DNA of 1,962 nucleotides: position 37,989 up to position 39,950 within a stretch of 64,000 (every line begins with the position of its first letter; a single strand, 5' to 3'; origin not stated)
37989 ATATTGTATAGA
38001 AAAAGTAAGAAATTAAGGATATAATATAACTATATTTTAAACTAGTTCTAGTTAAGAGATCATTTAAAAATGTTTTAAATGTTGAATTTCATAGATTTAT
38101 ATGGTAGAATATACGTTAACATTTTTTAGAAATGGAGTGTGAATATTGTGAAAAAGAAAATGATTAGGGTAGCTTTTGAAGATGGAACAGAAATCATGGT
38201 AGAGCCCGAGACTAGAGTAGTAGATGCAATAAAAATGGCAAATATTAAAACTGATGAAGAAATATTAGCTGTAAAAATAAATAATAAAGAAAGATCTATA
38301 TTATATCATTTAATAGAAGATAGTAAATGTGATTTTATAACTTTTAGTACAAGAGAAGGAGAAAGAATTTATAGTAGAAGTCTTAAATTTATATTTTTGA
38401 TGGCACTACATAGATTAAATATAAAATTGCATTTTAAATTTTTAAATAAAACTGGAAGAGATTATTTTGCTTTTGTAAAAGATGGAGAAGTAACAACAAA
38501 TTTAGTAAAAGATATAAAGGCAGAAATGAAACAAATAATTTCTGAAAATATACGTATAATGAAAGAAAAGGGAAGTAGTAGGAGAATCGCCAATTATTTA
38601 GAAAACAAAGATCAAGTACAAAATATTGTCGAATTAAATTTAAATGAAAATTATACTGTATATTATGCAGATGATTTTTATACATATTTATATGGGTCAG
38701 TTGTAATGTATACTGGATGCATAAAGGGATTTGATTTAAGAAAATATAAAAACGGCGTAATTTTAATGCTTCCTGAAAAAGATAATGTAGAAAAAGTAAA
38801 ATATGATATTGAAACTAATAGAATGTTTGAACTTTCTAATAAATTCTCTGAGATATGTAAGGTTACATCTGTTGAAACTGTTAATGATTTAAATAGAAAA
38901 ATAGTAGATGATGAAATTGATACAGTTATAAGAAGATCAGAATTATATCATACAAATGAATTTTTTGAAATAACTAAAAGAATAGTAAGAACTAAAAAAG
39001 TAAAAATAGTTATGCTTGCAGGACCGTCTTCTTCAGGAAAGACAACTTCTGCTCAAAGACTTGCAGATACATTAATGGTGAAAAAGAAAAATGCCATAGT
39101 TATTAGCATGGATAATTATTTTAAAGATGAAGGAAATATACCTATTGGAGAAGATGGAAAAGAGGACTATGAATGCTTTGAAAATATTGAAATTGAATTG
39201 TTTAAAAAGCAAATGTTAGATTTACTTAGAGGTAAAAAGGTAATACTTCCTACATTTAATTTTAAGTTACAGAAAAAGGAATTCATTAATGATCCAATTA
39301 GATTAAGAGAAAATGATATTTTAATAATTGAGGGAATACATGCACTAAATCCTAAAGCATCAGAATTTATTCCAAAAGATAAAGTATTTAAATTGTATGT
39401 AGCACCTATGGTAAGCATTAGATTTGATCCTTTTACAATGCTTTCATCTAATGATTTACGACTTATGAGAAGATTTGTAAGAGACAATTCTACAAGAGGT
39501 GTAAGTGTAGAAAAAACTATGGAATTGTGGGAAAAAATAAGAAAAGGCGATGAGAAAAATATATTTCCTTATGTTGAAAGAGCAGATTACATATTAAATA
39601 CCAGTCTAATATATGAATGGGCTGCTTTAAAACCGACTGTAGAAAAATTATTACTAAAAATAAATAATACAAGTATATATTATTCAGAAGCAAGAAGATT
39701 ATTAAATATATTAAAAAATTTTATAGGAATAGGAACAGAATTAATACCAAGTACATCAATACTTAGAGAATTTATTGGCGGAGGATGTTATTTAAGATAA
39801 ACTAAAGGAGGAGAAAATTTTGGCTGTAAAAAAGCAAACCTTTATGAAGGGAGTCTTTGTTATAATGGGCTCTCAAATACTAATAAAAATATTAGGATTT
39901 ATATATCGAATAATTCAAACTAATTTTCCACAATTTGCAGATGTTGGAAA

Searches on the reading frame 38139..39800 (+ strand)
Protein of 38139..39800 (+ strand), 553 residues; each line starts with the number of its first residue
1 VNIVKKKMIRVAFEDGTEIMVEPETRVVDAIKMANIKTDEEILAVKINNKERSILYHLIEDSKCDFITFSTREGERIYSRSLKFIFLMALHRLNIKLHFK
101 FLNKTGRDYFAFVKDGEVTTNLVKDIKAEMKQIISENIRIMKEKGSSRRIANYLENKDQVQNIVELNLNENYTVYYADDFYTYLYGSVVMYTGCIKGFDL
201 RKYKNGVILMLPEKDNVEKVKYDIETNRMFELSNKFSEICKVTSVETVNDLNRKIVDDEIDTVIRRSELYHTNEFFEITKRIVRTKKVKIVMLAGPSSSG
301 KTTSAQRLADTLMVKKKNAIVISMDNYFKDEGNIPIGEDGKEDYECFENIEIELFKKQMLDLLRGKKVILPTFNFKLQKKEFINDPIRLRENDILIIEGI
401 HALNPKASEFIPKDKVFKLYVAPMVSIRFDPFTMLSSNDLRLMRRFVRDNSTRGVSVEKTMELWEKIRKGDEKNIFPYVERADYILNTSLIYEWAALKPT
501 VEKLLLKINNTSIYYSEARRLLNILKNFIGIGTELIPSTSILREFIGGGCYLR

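Call 79: search_protein_families(library=pfam, proteins=[window:38139-39800:+], max_evalue=0.001)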
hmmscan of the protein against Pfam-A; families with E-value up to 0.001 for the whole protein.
window:38139-39800:+ (553 aa): 4 families
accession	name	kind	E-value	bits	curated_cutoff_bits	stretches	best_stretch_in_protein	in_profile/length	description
PF00485.24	PRK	-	4.4e-18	66.2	22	1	290-487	1-188/196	Phosphoribulokinase / Uridine kinase family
PF00448.28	SRP54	-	8.7e-05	22.7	22.7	1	289-327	2-40/196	SRP54-type protein, GTPase domain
PF20720.3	nSTAND3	-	0.00038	20.6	27.2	0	270-323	1-52/155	Novel STAND NTPase 3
PF08433.16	KTI12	-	0.00051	20.1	22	0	291-327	4-40/271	Chromatin associated protein KTI12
